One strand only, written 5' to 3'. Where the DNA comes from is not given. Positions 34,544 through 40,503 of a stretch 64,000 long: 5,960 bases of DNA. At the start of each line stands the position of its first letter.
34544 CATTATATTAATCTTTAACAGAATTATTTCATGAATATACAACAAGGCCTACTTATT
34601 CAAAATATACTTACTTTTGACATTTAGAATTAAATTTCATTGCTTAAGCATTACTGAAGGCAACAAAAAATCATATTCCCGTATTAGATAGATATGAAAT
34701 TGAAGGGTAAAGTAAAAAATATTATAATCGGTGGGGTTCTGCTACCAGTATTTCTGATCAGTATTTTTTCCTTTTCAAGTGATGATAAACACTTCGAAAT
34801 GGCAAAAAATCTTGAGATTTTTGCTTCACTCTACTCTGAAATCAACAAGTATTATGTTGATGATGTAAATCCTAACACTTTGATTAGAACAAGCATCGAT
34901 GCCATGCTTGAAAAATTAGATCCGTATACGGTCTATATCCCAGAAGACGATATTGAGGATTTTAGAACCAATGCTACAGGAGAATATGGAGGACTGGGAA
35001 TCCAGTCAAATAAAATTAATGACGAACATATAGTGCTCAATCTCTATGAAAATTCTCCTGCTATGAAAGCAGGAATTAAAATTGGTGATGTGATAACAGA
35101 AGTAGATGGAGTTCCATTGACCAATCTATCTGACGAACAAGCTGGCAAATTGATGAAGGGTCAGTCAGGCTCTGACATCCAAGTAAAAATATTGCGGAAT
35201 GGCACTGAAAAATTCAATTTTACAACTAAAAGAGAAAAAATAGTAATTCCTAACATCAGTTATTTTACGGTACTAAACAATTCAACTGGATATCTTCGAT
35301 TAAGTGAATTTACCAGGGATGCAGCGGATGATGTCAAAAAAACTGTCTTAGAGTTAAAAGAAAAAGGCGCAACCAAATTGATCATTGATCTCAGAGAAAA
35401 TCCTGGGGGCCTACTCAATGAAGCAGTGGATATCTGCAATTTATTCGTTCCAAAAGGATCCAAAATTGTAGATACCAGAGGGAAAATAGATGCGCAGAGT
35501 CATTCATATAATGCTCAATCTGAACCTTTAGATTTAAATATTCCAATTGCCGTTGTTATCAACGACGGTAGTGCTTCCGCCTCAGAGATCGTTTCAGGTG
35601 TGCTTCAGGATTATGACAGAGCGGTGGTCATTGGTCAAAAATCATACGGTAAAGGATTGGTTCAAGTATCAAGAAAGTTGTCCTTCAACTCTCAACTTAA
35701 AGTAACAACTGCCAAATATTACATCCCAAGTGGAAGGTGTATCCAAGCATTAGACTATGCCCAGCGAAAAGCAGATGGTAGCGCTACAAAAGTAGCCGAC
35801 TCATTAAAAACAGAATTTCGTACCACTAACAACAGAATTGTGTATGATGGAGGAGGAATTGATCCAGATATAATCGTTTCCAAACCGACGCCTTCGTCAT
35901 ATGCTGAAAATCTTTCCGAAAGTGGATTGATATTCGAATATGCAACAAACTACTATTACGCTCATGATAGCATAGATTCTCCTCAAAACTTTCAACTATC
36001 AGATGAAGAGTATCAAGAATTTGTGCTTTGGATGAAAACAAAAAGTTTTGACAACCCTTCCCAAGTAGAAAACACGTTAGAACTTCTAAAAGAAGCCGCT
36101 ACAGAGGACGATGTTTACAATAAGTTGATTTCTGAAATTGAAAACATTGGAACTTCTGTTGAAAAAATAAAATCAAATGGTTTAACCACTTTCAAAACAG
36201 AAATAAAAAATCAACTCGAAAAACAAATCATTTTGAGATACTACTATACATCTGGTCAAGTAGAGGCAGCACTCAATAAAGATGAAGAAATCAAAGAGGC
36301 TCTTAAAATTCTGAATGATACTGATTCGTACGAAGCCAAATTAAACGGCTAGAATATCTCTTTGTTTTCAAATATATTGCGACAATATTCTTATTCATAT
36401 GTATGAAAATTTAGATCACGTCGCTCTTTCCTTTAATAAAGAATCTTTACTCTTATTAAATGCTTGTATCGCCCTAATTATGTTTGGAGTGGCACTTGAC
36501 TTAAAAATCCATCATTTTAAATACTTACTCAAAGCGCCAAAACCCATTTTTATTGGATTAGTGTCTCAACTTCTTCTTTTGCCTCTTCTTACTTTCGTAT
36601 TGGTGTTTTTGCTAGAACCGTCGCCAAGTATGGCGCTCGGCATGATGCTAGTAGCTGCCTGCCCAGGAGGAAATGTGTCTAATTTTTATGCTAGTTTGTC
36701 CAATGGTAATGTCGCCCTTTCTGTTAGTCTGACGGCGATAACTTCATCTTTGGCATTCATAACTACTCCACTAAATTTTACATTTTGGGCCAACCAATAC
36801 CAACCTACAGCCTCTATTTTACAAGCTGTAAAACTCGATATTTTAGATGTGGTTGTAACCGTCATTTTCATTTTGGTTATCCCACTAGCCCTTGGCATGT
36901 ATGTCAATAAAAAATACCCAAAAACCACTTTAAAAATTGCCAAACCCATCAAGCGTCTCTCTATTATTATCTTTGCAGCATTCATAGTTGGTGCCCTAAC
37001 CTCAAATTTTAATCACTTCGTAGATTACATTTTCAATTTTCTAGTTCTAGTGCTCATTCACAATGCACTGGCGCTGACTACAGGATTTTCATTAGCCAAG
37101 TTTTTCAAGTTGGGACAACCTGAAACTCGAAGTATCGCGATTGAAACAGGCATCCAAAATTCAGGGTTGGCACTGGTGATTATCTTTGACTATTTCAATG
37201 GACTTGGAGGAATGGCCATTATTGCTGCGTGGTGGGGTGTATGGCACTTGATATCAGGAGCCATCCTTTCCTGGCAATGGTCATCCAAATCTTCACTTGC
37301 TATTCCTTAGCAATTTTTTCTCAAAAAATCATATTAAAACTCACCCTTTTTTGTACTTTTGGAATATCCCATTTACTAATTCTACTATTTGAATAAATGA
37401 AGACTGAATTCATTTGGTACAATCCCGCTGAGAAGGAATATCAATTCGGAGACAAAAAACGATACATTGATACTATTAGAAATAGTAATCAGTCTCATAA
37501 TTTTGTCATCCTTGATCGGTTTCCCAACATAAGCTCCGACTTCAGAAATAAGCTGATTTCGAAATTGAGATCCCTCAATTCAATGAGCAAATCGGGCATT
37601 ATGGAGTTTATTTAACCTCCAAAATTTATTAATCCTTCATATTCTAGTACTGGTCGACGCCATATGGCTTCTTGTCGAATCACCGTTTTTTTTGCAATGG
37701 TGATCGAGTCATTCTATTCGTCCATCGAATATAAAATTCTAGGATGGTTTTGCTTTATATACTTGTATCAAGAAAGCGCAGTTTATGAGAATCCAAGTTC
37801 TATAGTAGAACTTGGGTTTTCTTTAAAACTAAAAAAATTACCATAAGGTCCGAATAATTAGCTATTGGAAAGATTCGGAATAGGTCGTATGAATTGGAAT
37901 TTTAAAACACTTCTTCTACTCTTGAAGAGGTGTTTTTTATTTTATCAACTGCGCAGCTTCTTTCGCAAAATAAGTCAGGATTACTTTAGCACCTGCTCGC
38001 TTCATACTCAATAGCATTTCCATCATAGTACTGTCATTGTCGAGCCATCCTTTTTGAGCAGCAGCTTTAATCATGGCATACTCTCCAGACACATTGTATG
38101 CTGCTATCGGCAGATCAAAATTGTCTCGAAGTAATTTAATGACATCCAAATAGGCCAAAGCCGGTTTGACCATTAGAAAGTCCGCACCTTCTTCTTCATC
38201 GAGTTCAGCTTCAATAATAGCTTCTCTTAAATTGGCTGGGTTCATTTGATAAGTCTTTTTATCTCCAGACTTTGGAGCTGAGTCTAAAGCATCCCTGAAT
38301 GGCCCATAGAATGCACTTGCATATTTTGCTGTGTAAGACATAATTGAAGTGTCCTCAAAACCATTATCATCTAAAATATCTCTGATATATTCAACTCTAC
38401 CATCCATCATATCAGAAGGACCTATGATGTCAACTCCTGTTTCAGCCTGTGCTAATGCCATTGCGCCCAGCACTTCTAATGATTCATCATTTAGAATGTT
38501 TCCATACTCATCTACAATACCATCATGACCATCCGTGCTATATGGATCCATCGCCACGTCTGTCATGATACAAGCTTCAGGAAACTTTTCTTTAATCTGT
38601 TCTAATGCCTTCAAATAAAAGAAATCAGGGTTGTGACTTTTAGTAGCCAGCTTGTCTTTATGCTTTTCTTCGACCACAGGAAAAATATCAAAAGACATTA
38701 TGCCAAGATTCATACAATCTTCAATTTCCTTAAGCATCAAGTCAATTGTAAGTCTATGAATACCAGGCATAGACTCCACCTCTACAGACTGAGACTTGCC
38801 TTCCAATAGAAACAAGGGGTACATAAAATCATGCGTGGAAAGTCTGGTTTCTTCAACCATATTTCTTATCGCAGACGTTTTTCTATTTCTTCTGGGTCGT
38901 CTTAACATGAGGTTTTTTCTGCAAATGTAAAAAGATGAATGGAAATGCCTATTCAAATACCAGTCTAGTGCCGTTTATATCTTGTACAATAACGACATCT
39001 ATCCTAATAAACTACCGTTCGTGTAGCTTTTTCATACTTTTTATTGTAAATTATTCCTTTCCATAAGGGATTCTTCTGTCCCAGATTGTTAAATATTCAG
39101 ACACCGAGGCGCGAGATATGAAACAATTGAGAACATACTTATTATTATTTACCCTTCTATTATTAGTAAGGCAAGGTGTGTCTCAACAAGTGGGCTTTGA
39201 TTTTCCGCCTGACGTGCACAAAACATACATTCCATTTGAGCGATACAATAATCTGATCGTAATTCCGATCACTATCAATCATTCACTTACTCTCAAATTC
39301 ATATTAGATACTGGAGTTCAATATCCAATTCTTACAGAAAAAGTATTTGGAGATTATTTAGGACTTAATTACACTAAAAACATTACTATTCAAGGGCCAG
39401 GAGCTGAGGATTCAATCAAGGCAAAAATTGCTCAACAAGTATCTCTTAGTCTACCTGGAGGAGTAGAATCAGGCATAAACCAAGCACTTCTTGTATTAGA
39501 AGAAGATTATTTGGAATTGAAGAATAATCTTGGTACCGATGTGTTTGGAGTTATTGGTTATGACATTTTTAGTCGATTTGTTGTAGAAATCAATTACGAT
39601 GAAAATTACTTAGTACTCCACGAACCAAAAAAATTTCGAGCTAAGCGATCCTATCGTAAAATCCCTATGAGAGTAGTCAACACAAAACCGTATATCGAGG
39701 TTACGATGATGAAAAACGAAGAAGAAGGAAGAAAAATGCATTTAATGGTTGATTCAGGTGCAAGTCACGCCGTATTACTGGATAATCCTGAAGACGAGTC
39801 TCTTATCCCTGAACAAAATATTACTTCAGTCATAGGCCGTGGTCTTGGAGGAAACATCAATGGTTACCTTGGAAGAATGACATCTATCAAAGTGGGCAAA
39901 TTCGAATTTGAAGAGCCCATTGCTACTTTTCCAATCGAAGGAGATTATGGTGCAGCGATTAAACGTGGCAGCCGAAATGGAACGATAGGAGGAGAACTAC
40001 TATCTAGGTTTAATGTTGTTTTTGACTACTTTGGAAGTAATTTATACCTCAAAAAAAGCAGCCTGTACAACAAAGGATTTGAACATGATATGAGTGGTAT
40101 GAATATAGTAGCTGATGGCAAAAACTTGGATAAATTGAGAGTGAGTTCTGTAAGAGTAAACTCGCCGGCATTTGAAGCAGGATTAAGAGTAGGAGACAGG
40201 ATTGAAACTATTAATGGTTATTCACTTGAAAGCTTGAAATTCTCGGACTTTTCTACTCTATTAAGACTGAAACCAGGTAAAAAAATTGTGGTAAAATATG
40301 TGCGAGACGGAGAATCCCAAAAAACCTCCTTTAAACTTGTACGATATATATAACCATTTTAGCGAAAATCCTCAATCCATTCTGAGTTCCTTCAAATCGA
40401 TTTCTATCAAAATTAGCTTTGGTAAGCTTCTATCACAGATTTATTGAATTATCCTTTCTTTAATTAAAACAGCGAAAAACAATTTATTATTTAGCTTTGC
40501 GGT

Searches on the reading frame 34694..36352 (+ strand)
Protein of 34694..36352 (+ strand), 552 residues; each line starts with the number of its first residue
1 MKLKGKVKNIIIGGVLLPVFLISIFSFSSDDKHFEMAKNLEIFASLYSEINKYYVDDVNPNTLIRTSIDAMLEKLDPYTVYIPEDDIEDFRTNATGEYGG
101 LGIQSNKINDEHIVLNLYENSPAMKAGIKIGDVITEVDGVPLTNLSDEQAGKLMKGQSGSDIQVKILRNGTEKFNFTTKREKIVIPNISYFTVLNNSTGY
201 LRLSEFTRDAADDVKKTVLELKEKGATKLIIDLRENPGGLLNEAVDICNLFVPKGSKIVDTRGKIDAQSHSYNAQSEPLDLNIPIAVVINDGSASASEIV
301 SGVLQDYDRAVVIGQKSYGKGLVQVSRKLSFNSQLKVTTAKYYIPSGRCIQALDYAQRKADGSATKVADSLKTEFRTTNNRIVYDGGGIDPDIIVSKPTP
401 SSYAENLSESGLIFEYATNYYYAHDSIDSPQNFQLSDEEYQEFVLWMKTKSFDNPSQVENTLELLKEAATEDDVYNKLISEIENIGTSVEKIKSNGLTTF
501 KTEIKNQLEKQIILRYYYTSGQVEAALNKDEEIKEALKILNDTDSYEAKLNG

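Call 82: search_protein_families(library=pfam, proteins=[window:34694-36352:+], max_evalue=0.00001)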
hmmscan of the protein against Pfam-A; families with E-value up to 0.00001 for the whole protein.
window:34694-36352:+ (552 aa): 5 families
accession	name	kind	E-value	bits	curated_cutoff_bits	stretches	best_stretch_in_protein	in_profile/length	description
PF03572.23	Peptidase_S41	-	6.9e-48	162.8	24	1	198-352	2-156/165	Peptidase family S41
PF13180.12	PDZ_2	-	3e-14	53.5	27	1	99-173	1-74/80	PDZ domain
PF17820.7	PDZ_6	-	1.7e-11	44.1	27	1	114-168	2-54/54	PDZ domain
PF00595.29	PDZ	-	5.3e-11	43.2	23.2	1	99-166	10-80/81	PDZ domain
PF22694.1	CtpB_N-like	-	1e-06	29.5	27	1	32-84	30-83/85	Activating protease CtpB N-terminal domain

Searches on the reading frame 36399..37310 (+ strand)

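Call 82: search_protein_families(library=pfam, proteins=[window:36399-37310:+], max_evalue=0.00001)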
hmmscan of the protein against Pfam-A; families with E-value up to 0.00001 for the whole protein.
window:36399-37310:+ (303 aa): 2 families
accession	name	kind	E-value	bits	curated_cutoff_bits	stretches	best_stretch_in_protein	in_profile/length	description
PF01758.21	SBF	-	3e-35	122.1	24.3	1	23-206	3-187/191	Sodium Bile acid symporter family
PF13593.11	SBF_like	-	5.4e-12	46.1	25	1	20-248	33-262/313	SBF-like CPA transporter family (DUF4137)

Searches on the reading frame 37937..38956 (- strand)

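Call 82: search_protein_families(library=pfam, proteins=[window:37937-38956:-], max_evalue=0.00001)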
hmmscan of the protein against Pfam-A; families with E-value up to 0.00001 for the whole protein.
window:37937-38956:- (339 aa): 1 family
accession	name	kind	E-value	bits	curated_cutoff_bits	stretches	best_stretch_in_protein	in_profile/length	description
PF00490.27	ALAD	-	2.3e-138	461.1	24.6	1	19-336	2-316/317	Delta-aminolevulinic acid dehydratase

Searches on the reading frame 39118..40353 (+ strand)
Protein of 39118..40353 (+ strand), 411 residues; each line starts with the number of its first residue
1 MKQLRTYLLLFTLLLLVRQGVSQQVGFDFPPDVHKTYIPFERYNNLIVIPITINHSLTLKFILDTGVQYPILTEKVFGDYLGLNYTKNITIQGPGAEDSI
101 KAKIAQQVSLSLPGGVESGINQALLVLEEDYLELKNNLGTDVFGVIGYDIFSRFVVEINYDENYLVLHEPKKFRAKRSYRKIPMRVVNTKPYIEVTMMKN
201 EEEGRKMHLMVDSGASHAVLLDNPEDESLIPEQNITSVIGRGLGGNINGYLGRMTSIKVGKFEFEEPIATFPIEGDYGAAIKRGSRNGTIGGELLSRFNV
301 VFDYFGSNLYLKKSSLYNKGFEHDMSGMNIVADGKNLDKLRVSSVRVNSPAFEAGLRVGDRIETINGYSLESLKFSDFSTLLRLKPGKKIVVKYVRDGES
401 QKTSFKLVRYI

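Call 82: search_protein_families(library=pfam, proteins=[window:39118-40353:+], max_evalue=0.00001)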
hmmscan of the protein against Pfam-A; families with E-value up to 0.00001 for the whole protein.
window:39118-40353:+ (411 aa): 4 families
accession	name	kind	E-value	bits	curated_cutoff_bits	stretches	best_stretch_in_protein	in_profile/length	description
PF13650.11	Asp_protease_2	-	1.4e-14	55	24.3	0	203-270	6-74/90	Aspartyl protease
PF13180.12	PDZ_2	-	3.1e-10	40.6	27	1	338-407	12-80/80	PDZ domain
PF17820.7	PDZ_6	-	1.4e-09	38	27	1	342-396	2-54/54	PDZ domain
PF13975.11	gag-asp_proteas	-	2.1e-08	35.1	28.2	0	203-266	6-70/92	gag-polyprotein putative aspartyl protease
